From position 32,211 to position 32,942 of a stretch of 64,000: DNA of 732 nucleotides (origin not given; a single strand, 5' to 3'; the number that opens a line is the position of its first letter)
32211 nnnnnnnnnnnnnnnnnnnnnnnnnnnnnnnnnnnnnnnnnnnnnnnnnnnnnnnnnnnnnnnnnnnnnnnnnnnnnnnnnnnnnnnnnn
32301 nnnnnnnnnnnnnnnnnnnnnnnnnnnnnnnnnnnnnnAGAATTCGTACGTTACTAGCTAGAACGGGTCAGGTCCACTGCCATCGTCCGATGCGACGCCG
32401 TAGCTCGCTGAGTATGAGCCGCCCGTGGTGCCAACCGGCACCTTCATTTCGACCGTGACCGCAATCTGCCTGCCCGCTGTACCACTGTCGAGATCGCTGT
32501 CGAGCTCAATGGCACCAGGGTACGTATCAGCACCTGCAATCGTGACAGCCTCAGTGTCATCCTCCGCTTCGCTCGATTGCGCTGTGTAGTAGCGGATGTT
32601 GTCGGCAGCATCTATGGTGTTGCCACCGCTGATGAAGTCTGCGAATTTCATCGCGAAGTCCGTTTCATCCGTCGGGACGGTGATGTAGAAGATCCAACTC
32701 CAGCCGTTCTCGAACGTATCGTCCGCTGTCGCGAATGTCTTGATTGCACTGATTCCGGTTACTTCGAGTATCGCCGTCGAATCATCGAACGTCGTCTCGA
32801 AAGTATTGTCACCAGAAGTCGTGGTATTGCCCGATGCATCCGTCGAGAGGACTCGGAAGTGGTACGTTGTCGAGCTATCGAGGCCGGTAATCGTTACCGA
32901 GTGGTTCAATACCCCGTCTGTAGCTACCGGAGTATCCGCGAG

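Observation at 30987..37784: Putative cohesin-dockerin surface assembly operon with a giant Fn3/Ig-repeat protein, outside a cellulolytic context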

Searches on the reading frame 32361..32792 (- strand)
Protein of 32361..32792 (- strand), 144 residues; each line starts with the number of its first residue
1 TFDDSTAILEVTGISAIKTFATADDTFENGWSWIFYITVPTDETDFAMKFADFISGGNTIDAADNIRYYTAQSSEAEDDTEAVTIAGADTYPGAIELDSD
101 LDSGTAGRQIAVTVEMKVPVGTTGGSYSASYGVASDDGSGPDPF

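Call 18: find_homologous_proteins(query=window:32361-32792:-)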
Query seq(144 aa) (144 aa): 6 proteins with E <= 0.001 among 36 candidates.
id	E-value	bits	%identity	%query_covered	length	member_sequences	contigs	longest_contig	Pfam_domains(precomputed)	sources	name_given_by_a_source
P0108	6.4e-54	200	75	92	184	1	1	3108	-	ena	-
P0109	1.1e-48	183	68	92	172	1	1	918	-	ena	-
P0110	7.3e-47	177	69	93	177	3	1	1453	PF16403.12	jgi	-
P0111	1.4e-46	176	67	82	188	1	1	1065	-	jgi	jgi:hypothetical protein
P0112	2.3e-46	175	62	93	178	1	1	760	-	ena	-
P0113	2.8e-36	143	55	94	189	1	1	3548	-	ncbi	ncbi:MAG: hypothetical protein ACYC48_03300, partial [Minisyncoccota bacterium]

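Call 43: search_protein_representatives(alignment_id=A5)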
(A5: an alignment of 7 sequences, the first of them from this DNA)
Query: 7 sequences, 134 profile positions. Proteins with E-value up to 0.001 (for the whole library): 728; up to 1e-10: 638; up to 1e-30: 356. The best 150 are listed.
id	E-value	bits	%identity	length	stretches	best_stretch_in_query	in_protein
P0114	4.1e-66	237.7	-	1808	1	1-133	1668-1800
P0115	7.2e-66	236.9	-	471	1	1-133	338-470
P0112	2.1e-65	235.4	-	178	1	1-133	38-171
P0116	1.9e-64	232.2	-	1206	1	5-133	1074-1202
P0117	1.1e-63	229.9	-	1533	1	3-132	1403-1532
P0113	1.3e-61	223.1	-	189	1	2-133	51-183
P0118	3.3e-61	221.8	-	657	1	1-133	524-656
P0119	7.0e-61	220.7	-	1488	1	1-132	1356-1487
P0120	1.7e-60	219.5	-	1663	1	2-133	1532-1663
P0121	4.2e-60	218.2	-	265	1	1-133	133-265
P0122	4.6e-60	218.1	-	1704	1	1-132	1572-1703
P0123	4.9e-60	218.0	-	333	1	1-133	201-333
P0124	2.5e-59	215.7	-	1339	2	2-132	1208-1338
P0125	2.6e-59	215.6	-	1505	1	1-133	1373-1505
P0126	5.6e-59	214.6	-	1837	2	1-132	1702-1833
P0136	9.3e-56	204.1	-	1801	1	2-132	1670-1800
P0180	5.8e-46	172.4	-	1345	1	3-131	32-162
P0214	1.3e-44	168.1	-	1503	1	6-132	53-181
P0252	8.7e-42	158.9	-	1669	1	3-133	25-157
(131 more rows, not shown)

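Call 51: find_encoding_contigs(protein=P0252, flank=6000, max_places=2)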
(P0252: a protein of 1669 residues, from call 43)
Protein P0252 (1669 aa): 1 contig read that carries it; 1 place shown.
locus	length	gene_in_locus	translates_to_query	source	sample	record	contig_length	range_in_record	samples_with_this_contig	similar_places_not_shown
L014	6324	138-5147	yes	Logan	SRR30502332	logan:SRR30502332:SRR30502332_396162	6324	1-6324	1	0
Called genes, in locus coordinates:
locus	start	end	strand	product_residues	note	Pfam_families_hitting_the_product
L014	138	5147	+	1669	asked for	PF16403:Bact_surface_Ig-like, PF02494:HYR, PF16403:Bact_surface_Ig-like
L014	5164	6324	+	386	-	PF13290:CHB_HEX_C_1, PF13287:Fn3_assoc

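Call 53: find_encoding_contigs(protein=P0214, flank=7000, max_places=2)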
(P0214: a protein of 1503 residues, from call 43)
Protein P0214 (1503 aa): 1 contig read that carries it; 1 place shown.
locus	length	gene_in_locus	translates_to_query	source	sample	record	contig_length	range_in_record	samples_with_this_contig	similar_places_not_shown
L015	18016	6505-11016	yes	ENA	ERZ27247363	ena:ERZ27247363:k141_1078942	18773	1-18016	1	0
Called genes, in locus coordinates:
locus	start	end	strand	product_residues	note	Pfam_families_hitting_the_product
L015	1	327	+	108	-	?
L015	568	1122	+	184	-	PF01765:RRF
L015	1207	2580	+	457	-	PF28494:GlyRS_ins_1 (faint), PF00587:tRNA-synt_2b, PF03129:HGTP_anticodon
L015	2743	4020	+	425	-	PF00675:Peptidase_M16, PF05193:Peptidase_M16_C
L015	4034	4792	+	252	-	PF00121:TIM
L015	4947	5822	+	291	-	PF13432:TPR_16 (faint), PF13428:TPR_14 (faint), PF23914:TPR_CcmH_CycH (faint), PF00515:TPR_1 (faint), PF07719:TPR_2 (faint), PF14559:TPR_19 (faint)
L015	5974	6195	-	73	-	-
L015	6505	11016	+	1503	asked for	PF13750:Big_3_3 (faint), PF16403:Bact_surface_Ig-like, PF02494:HYR, PF16403:Bact_surface_Ig-like, PF02494:HYR, PF16403:Bact_surface_Ig-like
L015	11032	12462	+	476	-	-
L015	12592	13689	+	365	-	PF00188:CAP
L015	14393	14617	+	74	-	PF00471:Ribosomal_L33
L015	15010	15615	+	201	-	-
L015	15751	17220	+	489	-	PF13482:RNase_H_2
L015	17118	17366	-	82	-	-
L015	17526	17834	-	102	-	PF01035:DNA_binding_1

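Call 54: find_encoding_contigs(protein=P0180, flank=7000, max_places=2)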
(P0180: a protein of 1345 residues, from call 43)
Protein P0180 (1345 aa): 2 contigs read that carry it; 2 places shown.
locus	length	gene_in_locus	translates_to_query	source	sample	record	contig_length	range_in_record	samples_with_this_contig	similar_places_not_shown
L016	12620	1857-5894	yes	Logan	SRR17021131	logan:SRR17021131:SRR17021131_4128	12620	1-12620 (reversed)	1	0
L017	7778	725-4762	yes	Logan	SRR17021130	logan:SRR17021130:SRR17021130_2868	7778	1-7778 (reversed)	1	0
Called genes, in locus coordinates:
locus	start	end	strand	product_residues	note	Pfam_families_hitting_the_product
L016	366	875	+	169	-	PF01936:NYN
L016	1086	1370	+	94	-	PF21956:DUF6922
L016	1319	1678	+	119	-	-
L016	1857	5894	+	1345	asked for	PF02494:HYR (weak), PF13585:CHU_C (weak), PF02494:HYR (weak), PF16403:Bact_surface_Ig-like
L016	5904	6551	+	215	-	PF13290:CHB_HEX_C_1, PF13287:Fn3_assoc (weak), PF00404:Dockerin_1 (weak)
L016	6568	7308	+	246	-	-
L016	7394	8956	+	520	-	PF00449:Urease_alpha (weak), PF07969:Amidohydro_3 (weak), PF01979:Amidohydro_1 (faint), PF07969:Amidohydro_3 (weak)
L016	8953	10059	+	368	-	PF01098:FTSW_RODA_SPOVE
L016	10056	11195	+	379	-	PF03033:Glyco_transf_28, PF04101:Glyco_tran_28_C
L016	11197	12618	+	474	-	?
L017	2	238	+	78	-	?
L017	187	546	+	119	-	-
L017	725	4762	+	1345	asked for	PF02494:HYR (weak), PF13585:CHU_C (weak), PF02494:HYR (weak), PF16403:Bact_surface_Ig-like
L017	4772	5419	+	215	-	PF13290:CHB_HEX_C_1, PF13287:Fn3_assoc (weak), PF00404:Dockerin_1 (weak)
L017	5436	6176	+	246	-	-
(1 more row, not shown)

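Call 55: predict_structure(alignment_id=A7)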
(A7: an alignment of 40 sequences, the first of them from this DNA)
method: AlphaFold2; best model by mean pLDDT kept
length: 142 residues; sequences in the alignment: 40
mean_pLDDT: 93.1   pTM: 0.86
mean pLDDT of the five models: 93.1, 92.5, 92.3, 92.2, 90.0
residues with pLDDT >= 90: 128; 70-90: 4; 50-70: 6; < 50: 4
segments of 3 or more residues with pLDDT < 50: 140-142
pLDDT, mean of each block of 10 residues (from residue 1): 81 97 98 96 97 97 98 98 96 95 95 98 96 72 43
secondary structure, 60 per line:
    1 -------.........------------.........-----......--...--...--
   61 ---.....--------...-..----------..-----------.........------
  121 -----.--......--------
elements in order: E8-16 E29-37 E43-48 E51-53 E56-58 E64-68 E106-114 E129-134

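Call 61: fold_search(model_id=the predicted structure, library=pdb)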
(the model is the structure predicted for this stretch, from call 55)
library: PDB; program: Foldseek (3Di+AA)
matches with E <= 10: 1102; with E <= 0.001: 0
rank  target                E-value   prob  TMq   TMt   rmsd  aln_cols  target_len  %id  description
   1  5l7v_B                1.4e-03  1.00  0.43  0.12  11.8       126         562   16  Crystal Structure of BvGH123 with bond transition state analog Galthiazoline. (released 2017-03-22)
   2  5l7u_A                1.8e-03  1.00  0.47  0.13   9.8       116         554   18  Crystal structure of BvGH123 with bound GalNAc (released 2017-03-22)
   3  8k2f                  1.9e-03  1.00  0.46  0.15  14.3       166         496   18  Crystal structure of Group 1 oligosaccharide-releasing beta-N-acetylgalactosaminidase NgaCa from Cohnella abietis, apo 1 (released 2024-04-24)
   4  1n12_C                2.2e-03  0.99  0.41  0.42   7.6       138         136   12  Crystal structure of the PapE (N-terminal-deleted) pilus subunit bound to a peptide corresponding to the N-terminal ex (released 2002-12-11)
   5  5fqf_A                2.3e-03  1.00  0.43  0.13  11.2       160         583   15  The details of glycolipid glycan hydrolysis by the structural analysis of a family 123 glycoside hydrolase from Clostr (released 2016-03-30)
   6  5fqe_A                2.8e-03  0.99  0.39  0.13  11.1       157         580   15  The details of glycolipid glycan hydrolysis by the structural analysis of a family 123 glycoside hydrolase from Clostr (released 2016-03-30)
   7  5l7r_A                3.5e-03  1.00  0.43  0.12  10.8       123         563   16  Crystal structure of BvGH123 (released 2017-03-22)
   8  2uy6_C                3.9e-03  0.84  0.27  0.27  10.1       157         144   13  Crystal structure of the P pilus rod subunit PapA (released 2007-05-29)
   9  5iqm_A                4.1e-03  0.99  0.42  0.44   6.6       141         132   12  Crystal structure of the E. coli type 1 pilus subunit FimG (engineered variant with substitution Q134E; N-terminal Fim (released 2016-07-06)
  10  5fqg_A                4.6e-03  1.00  0.46  0.13  10.8       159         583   14  The details of glycolipid glycan hydrolysis by the structural analysis of a family 123 glycoside hydrolase from Clostr (released 2016-03-30)
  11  5fr0                  4.6e-03  1.00  0.46  0.14  10.7       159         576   14  The details of glycolipid glycan hydrolysis by the structural analysis of a family 123 glycoside hydrolase from Clostrid (released 2016-03-30)
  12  8k2g_A                4.9e-03  1.00  0.42  0.13  13.5       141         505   20  Crystal structure of Group 1 Oligosaccharide-releasing beta-N-acetylgalactosaminidase NgaCa from Cohnella abietis, apo (released 2024-04-24)
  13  3bfq_G                6.0e-03  0.98  0.41  0.43   6.6       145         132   12  Crystal structure of truncated FimG (FimGt) in complex with the donor strand peptide of FimF (DSF) (released 2008-03-04)
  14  5fqe_B                6.4e-03  0.98  0.41  0.13  11.4       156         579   15  The details of glycolipid glycan hydrolysis by the structural analysis of a family 123 glycoside hydrolase from Clostr (released 2016-03-30)
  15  1n12_A                8.8e-03  0.96  0.39  0.40   7.6       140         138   13  Crystal structure of the PapE (N-terminal-deleted) pilus subunit bound to a peptide corresponding to the N-terminal ex (released 2002-12-11)
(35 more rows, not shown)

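Call 64: search_protein_families(library=pfam, proteins=[L016:6568-7305:+, L015:11032-12459:+, L014:5164-6321:+], max_evalue=1)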
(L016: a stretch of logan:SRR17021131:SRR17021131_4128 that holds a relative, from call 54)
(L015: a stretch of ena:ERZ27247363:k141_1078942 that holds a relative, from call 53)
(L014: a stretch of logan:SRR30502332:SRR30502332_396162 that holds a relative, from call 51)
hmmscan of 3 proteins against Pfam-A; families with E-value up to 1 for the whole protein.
L016:6568-7305:+ (246 aa): 3 families
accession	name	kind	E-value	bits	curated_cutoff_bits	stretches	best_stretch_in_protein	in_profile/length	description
PF12669.12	FeoB_associated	-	0.013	16.2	27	1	217-238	3-24/44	FeoB-associated Cys-rich membrane protein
PF05961.16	Chordopox_A13L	-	0.074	13.7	24.1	1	217-241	8-32/69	Chordopoxvirus A13L protein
PF25667.1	ASFV_P17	-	0.11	13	27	1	207-235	34-62/117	African swine fever virus minor capsid protein p17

L015:11032-12459:+ (476 aa): 3 families
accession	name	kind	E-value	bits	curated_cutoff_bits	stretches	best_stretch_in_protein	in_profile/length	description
PF13290.12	CHB_HEX_C_1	-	9.2e-12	45.2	22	1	59-124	1-66/67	Chitobiase/beta-hexosaminidase C-terminal domain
PF13287.12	Fn3_assoc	-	3.3e-09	37.1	23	1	70-127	1-58/59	Fn3 associated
PF18884.5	TSP3_bac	-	3e-07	30.6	25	2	383-403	1-20/22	Bacterial TSP3 repeat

L014:5164-6321:+ (386 aa): 2 families
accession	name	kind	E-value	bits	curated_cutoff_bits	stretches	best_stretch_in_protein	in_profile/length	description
PF13290.12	CHB_HEX_C_1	-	5.7e-11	42.7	22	1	54-116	1-63/67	Chitobiase/beta-hexosaminidase C-terminal domain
PF13287.12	Fn3_assoc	-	8.1e-10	39.1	23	1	70-122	7-59/59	Fn3 associated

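Call 72: find_related_loci(query=A5, collection=metagenome_contigs, flank=8000)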
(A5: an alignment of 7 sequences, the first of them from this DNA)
Query A5 (142 aa) in metagenome_contigs; peptide patterns used: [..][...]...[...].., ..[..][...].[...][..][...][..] (x = any residue, [..] = any of these).
594 stretches matched a pattern; 45 encode a relative of the query (tblastn E <= 1e-3); 45 distinct loci.
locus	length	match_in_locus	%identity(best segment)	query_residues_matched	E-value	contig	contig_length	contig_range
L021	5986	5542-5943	80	1-134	9e-67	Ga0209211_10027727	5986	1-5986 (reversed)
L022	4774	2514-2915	80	1-134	5e-66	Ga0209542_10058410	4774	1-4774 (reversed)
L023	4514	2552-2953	78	1-134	7e-65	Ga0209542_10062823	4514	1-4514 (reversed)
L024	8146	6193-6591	78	2-134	5e-64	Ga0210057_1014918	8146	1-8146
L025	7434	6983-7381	77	2-134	1e-62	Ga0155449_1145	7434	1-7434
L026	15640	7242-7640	77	2-134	1e-62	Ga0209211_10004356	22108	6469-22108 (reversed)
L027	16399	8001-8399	77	2-134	2e-62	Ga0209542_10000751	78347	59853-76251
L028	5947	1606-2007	71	1-134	9e-61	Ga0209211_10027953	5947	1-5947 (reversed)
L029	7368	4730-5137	75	1-136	4e-58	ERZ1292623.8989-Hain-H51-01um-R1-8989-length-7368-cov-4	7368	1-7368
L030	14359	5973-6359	71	5-133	3e-57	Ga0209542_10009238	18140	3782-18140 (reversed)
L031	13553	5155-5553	70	2-134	1e-54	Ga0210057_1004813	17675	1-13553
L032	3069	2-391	69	4-133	1e-53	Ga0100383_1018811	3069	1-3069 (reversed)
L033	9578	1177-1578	69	1-134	1e-53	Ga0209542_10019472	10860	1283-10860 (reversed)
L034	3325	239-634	68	2-133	1e-53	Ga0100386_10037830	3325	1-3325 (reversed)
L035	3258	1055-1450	68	2-133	1e-53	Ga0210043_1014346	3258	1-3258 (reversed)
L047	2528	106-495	61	1-134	1e-48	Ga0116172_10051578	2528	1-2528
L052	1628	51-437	60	7-140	2e-48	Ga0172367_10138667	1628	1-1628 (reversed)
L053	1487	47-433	65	5-133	6e-48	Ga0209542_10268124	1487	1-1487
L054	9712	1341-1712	63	7-134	9e-47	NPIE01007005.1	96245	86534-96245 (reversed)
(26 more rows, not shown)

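Call 90: search_solved_structures(query=A5, max_evalue=1)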
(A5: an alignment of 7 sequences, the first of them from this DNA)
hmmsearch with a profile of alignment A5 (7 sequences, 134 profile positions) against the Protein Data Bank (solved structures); distinct sequences matched with E-value up to 1: 2.
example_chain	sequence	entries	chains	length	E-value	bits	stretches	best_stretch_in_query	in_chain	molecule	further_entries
2kxp_A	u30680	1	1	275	0.1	16.2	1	10-99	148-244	F-actin-capping protein subunit alpha-1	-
1izn_A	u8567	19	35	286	0.11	16.1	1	10-99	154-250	CapZ alpha-1 subunit | F-actin-capping protein subunit alpha-1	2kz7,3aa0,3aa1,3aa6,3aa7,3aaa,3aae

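Call 91: search_protein_families(library=pfam, proteins=[window:32361-32786:-], max_evalue=10)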
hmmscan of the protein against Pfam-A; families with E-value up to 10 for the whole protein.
seq(142 aa): 0 families

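Call 100: search_protein_families(library=pfam, proteins=[L028:2000-2917:+, L047:515-1873:+, L054:1732-3072:+, L052:445-1572:+, L053:448-1251:+], max_evalue=0.01)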
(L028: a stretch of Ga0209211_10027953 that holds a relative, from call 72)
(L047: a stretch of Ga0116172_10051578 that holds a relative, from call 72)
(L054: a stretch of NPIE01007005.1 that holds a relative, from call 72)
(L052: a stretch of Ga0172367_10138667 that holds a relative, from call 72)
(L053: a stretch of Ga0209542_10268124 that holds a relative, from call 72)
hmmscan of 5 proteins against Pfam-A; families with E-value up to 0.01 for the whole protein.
L028:2000-2917:+ (306 aa): 3 families
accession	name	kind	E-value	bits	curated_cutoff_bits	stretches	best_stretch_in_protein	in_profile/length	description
PF01471.23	PG_binding_1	-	9.4e-15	55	23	1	192-249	1-57/57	Putative peptidoglycan binding domain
PF13290.12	CHB_HEX_C_1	-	1.2e-12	48.1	22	1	54-116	2-65/67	Chitobiase/beta-hexosaminidase C-terminal domain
PF13287.12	Fn3_assoc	-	9.9e-11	42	23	1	64-121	1-59/59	Fn3 associated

L047:515-1873:+ (453 aa): 3 families
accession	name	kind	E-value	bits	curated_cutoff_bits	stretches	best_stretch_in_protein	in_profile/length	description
PF13290.12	CHB_HEX_C_1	-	5.3e-08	33.1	22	1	59-122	3-60/67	Chitobiase/beta-hexosaminidase C-terminal domain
PF13287.12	Fn3_assoc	-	1.5e-07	31.9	23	1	68-123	1-50/59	Fn3 associated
PF01471.23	PG_binding_1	-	3.8e-05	24.2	23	1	373-446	1-56/57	Putative peptidoglycan binding domain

L054:1732-3072:+ (447 aa): 3 families
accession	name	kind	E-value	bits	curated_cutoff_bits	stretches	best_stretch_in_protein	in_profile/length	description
PF13290.12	CHB_HEX_C_1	-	1.2e-07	32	22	1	57-124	1-62/67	Chitobiase/beta-hexosaminidase C-terminal domain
PF13287.12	Fn3_assoc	-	5.8e-06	26.8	23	1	70-125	3-52/59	Fn3 associated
PF01471.23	PG_binding_1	-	0.00084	19.9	23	1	367-416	1-41/57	Putative peptidoglycan binding domain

L052:445-1572:+ (376 aa): 2 families
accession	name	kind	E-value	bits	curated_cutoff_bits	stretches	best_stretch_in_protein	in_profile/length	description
PF13290.12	CHB_HEX_C_1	-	3.9e-07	30.4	22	1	60-121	1-56/67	Chitobiase/beta-hexosaminidase C-terminal domain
PF13287.12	Fn3_assoc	-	0.00033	21.1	23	1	71-135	1-59/59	Fn3 associated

L053:448-1251:+ (268 aa): 3 families
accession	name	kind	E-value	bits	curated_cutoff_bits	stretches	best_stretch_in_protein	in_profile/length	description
PF01471.23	PG_binding_1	-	7.6e-17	61.7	23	1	178-235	1-57/57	Putative peptidoglycan binding domain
PF13290.12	CHB_HEX_C_1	-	7.7e-16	58.2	22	1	52-118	1-67/67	Chitobiase/beta-hexosaminidase C-terminal domain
PF13287.12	Fn3_assoc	-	1.3e-11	44.9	23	1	63-121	1-59/59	Fn3 associated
